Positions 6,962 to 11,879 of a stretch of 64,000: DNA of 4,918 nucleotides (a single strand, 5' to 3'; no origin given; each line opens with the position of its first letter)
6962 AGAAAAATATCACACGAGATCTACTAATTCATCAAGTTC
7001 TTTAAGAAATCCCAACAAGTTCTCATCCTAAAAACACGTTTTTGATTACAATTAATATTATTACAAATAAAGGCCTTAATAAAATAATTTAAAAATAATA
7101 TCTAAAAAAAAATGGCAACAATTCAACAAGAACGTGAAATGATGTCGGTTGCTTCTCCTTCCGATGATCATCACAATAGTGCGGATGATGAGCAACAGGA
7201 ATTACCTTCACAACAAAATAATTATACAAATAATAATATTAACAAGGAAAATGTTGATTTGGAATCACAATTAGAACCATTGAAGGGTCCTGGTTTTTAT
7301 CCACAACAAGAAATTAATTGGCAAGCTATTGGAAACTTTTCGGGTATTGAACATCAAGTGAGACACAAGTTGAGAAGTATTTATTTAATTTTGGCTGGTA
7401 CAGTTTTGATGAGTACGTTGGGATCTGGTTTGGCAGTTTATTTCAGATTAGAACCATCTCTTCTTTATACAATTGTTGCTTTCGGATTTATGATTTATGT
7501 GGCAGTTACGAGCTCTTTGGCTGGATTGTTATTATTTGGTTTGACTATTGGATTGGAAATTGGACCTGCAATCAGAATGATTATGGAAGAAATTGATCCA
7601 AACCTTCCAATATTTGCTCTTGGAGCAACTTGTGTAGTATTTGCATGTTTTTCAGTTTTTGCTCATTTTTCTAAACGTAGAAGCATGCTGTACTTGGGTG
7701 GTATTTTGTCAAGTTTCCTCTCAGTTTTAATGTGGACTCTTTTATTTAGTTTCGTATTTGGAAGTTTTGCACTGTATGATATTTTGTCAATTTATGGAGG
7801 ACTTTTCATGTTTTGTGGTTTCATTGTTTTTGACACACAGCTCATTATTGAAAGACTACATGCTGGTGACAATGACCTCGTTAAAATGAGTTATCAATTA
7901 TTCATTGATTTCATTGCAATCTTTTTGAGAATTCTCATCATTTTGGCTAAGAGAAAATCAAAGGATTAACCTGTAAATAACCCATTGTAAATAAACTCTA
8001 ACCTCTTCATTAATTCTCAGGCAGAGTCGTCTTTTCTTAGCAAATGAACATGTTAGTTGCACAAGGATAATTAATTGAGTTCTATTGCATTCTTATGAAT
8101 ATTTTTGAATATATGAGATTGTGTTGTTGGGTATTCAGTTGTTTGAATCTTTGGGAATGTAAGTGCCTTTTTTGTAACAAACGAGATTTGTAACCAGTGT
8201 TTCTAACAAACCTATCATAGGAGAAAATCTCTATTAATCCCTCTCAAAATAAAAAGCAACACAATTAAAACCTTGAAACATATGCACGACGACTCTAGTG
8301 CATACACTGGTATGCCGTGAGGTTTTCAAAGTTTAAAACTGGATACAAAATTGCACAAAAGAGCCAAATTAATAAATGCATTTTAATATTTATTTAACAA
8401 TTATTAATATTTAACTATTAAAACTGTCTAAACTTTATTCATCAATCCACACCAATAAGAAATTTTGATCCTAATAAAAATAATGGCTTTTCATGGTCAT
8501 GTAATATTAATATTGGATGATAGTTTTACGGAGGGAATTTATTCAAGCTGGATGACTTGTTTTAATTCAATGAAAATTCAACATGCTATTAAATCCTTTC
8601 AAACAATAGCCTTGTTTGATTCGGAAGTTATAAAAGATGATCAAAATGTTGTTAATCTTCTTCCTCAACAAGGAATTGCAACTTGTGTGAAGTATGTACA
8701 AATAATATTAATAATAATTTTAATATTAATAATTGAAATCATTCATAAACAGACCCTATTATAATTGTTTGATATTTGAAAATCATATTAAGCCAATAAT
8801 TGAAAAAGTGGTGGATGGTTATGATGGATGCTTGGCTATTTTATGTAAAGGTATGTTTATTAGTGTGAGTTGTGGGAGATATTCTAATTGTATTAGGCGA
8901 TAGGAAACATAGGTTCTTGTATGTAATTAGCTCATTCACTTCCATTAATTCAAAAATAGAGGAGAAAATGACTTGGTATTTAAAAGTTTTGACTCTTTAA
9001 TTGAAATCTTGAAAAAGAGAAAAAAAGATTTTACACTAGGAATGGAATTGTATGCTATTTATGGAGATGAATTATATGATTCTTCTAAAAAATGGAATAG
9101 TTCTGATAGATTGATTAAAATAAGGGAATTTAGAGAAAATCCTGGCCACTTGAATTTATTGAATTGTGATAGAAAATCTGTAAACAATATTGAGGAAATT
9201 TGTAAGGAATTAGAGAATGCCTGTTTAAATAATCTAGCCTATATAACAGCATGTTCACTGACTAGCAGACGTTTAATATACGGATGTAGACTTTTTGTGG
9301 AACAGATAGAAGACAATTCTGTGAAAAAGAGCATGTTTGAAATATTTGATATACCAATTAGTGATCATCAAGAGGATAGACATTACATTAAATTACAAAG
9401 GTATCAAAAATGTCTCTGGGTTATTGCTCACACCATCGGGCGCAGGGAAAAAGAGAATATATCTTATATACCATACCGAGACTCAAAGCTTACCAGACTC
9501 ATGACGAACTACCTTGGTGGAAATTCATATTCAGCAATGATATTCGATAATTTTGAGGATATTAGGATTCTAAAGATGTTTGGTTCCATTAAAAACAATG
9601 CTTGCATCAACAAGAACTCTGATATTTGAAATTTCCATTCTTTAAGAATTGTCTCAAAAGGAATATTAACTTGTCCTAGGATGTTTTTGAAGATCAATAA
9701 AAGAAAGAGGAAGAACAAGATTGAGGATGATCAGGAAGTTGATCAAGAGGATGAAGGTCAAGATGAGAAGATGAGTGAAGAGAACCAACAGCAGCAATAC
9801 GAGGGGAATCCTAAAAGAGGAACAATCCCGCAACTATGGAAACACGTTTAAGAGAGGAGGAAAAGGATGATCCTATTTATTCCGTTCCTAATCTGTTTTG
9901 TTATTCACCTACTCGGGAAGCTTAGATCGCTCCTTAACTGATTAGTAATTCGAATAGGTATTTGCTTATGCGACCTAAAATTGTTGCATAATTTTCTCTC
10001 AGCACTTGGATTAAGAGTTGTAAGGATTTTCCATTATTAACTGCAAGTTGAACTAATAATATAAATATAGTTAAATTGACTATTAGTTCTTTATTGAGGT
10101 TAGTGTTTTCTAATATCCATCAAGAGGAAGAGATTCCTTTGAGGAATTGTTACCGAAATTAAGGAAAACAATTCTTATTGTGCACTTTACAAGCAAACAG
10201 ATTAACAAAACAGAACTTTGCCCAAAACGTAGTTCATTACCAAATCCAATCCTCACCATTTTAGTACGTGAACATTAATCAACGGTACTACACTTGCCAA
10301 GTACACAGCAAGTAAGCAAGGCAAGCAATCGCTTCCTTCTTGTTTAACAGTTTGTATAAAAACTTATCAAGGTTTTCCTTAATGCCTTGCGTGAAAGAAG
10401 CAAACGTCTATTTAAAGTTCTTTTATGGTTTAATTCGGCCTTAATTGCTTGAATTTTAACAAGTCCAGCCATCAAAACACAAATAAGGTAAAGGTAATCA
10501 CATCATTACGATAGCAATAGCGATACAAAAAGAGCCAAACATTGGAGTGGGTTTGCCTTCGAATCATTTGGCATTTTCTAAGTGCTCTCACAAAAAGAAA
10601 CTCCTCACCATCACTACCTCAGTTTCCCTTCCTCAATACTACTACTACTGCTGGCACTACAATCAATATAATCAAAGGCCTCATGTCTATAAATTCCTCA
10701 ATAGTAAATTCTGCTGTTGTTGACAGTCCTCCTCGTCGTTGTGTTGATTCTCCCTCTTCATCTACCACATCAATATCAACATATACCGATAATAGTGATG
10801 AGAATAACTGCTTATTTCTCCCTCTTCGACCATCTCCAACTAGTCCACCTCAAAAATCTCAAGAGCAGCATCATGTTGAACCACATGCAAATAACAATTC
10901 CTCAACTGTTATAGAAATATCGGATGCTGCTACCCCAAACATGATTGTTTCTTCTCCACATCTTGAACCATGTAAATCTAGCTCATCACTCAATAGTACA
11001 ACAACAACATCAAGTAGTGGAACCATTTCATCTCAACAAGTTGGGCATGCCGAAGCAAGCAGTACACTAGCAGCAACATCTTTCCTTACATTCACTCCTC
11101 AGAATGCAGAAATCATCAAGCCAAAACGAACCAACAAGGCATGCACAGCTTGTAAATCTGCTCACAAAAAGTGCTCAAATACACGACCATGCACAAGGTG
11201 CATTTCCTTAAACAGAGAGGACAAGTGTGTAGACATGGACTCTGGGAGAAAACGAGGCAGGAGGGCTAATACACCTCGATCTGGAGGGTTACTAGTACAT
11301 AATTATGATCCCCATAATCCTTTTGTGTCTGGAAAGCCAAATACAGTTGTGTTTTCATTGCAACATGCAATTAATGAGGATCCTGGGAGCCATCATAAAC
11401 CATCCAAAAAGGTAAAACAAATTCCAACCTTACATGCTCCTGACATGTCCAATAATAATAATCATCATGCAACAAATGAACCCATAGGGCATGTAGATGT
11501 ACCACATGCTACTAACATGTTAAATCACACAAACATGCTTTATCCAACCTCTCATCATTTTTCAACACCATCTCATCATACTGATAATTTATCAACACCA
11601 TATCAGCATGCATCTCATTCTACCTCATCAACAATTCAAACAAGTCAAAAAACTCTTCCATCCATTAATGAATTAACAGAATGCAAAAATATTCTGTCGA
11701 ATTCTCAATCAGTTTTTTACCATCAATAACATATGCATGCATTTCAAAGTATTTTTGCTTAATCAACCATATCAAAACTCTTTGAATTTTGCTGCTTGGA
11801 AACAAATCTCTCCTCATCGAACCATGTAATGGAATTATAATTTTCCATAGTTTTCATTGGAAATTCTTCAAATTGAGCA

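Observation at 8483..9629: Kinesin motor-like gene with all nucleotide-binding motifs decayed and no in-frame splice solution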

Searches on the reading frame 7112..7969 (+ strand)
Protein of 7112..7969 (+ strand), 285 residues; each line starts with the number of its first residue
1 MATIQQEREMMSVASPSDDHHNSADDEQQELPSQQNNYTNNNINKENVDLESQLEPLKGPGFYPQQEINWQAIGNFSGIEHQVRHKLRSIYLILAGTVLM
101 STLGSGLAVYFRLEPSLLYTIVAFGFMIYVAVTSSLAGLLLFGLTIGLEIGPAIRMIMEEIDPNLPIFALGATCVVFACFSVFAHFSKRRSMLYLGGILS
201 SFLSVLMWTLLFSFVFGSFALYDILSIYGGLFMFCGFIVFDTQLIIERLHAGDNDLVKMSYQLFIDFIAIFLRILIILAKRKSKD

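Call 6: search_protein_families(library=pfam, proteins=[window:7112-7969:+], max_evalue=1)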
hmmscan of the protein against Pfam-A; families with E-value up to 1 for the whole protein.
window:7112-7969:+ (285 aa): 1 family
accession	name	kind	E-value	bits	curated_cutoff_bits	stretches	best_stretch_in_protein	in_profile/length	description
PF01027.25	Bax1-I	-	1.5e-28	100.5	34.1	1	86-278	3-207/207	Inhibitor of apoptosis-promoting Bax1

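Call 9: find_encoding_contigs(protein=window:7112-7969:+, flank=10000, max_places=4)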
Protein window:7112-7969:+ (285 aa): no gene with exactly this product is on record in the collection.

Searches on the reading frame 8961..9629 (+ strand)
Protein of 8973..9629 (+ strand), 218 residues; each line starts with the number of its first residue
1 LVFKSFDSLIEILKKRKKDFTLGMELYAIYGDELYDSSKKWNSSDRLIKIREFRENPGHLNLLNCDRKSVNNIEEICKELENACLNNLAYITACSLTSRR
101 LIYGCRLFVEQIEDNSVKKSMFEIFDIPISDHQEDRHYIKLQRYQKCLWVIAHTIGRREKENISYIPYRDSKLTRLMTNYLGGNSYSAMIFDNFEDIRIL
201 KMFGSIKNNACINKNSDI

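Call 47: predict_structure(alignment_id=A5)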
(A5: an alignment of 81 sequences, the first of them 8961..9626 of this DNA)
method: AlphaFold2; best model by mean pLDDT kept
length: 222 residues; sequences in the alignment: 81
mean_pLDDT: 85.3   pTM: 0.83
mean pLDDT of the five models: 85.3, 84.8, 84.0, 82.6, 82.6
residues with pLDDT >= 90: 119; 70-90: 69; 50-70: 27; < 50: 7
segments of 3 or more residues with pLDDT < 50: none
pLDDT, mean of each block of 10 residues (from residue 1): 75 92 93 92 89 87 87 95 92 59 79 91 92 71 76 91 91 94 92 80 85 82 44
secondary structure, 60 per line:
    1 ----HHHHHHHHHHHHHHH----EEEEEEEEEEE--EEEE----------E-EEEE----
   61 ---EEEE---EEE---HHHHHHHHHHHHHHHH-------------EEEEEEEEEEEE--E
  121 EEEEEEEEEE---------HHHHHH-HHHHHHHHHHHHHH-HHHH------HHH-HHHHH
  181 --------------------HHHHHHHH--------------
elements in order: H5-19 E24-34 E37-40 E53-56 E64-67 E71-73 H77-92 E106-117 E120-130 H140-145 H147-160 H162-165 H176-180 H201-208

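Call 49: fold_search(model_id=the predicted structure, library=pdb)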
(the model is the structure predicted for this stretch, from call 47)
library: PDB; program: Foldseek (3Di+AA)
matches with E <= 10: 1104; with E <= 0.001: 340
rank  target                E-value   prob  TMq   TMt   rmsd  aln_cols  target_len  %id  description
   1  4a50                  1.6e-13  1.00  0.74  0.51   5.2       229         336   20  Crystal structure of human kinesin Eg5 in complex with 2-Amino-5-(3-methylphenyl)-5,5-diphenylpentanoic acid (released 2012-10-31)
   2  6g6z                  4.8e-13  1.00  0.74  0.51   5.0       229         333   19  Eg5-inhibitor complex (released 2018-08-08)
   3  6hky_A                8.2e-13  1.00  0.65  0.45   3.5       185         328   21  Eg5-inhibitor complex (released 2019-09-25)
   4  1q0b_B                1.4e-12  1.00  0.73  0.50   5.3       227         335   18  Crystal structure of the motor protein KSP in complex with ADP and monastrol (released 2004-01-13)
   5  5zo8_A                1.5e-12  1.00  0.74  0.51   5.1       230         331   19  Eg5 motor domain in complex with STLC-type inhibitor PVEI0021 (P21 type) (released 2018-10-10)
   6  2xae_A                1.8e-12  1.00  0.68  0.47   2.7       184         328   21  Crystal structure of human kinesin Eg5 in complex with (R)-2-amino-3-((S)-2-methyl-1,1-diphenylbutylthio)propanoic aci (released 2011-03-30)
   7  3ken                  1.9e-12  1.00  0.75  0.51   4.9       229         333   20  Human Eg5 in complex with S-trityl-L-cysteine (released 2010-03-16)
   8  5zo7_A                2.3e-12  1.00  0.74  0.51   3.8       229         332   19  Kinesin spindle protein Eg5 in complex with STLC-type inhibitor PVEI0138 (released 2018-10-10)
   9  4bn2_A                2.4e-12  1.00  0.80  0.56   2.6       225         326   21  The crystal structure of kinesin-like protein KIF15 (released 2014-01-15)
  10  6hkx_A                2.7e-12  1.00  0.67  0.48   3.0       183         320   20  Eg5-inhibitor complex (released 2019-09-25)
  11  4a5y_A                3.2e-12  1.00  0.70  0.48   7.1       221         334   18  Intermediate state of human kinesin Eg5 in complex with Ispinesib (released 2012-11-07)
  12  4a51_D                6.2e-12  1.00  0.67  0.48   2.6       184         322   21  Crystal structure of human kinesin Eg5 in complex with 1-(3-(((2-Aminoethyl)thio)diphenylmethyl)phenyl)ethanone hydroc (released 2012-10-31)
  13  1x88_A                6.2e-12  1.00  0.69  0.49   5.6       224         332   18  Human Eg5 motor domain bound to Mg-ADP and monastrol (released 2005-11-15)
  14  6hky_B                6.5e-12  1.00  0.74  0.52   5.0       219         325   18  Eg5-inhibitor complex (released 2019-09-25)
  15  2x7e_A                6.9e-12  1.00  0.70  0.49   5.6       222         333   17  Crystal structure of human kinesin Eg5 in complex with (R)-fluorastrol (released 2010-07-14)
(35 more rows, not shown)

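Call 55: list_cluster_members(proteins=[P0001, P0003, window:8973-9629:+])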
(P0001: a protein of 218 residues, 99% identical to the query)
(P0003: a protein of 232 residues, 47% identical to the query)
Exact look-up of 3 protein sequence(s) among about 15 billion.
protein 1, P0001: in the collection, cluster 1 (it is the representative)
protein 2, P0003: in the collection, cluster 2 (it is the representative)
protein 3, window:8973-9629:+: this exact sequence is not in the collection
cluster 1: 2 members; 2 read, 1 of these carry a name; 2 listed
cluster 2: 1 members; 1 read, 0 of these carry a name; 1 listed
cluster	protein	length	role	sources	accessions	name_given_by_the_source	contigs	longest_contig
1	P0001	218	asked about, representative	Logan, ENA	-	-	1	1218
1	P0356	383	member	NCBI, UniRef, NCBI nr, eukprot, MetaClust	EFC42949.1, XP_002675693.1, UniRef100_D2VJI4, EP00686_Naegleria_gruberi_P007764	kinesin [Naegleria gruberi] | Kinesin n=1 Tax=Naegleria gruberi TaxID=5762 RepID=D2VJI4_NAEGR | XP_002675693.1 kinesin [Naegleria gruberi]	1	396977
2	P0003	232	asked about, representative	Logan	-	-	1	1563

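Call 72: predict_structure(alignment_id=A6)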
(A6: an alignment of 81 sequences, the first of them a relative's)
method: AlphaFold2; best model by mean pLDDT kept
length: 383 residues; sequences in the alignment: 81
mean_pLDDT: 70.5   pTM: 0.71
mean pLDDT of the five models: 70.5, 69.3, 69.3, 68.6, 66.9
residues with pLDDT >= 90: 112; 70-90: 97; 50-70: 85; < 50: 89
segments of 3 or more residues with pLDDT < 50: 1-6, 11-42, 48-69, 315-331, 371-375
pLDDT, mean of each block of 10 residues (from residue 1): 43 45 41 31 49 38 37 84 94 93 62 84 97 96 91 91 88 89 97 92 60 79 95 95 64 55 74 74 76 85 75 48 42 69 59 69 72 52 58
secondary structure, 60 per line:
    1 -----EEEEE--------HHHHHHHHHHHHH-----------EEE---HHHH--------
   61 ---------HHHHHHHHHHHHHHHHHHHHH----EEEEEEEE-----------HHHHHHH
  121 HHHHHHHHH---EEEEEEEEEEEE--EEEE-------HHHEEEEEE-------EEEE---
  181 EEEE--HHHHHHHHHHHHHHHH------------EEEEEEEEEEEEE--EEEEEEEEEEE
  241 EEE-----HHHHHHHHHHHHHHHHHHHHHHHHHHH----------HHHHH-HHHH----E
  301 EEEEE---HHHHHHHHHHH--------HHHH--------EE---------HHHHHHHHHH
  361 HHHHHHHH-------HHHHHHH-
elements in order: E6-10 H19-31 E43-45 H49-52 H70-90 E95-102 H114-129 E133-144 E147-150 E161-166 E174-177 E181-184 H187-202 E215-227 E230-243 H249-275 H286-290 H292-295 E300-305 H309-319 H328-331 H351-368 H376-382

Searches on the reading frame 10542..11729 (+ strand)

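Call 6: search_protein_families(library=pfam, proteins=[window:10542-11729:+], max_evalue=1)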
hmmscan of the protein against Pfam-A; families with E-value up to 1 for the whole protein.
window:10542-11729:+ (395 aa): 1 family
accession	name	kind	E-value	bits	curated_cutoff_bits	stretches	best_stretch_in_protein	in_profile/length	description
PF00172.23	Zn_clus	-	3.1e-05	24.4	21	1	199-235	1-35/39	Fungal Zn(2)-Cys(6) binuclear cluster domain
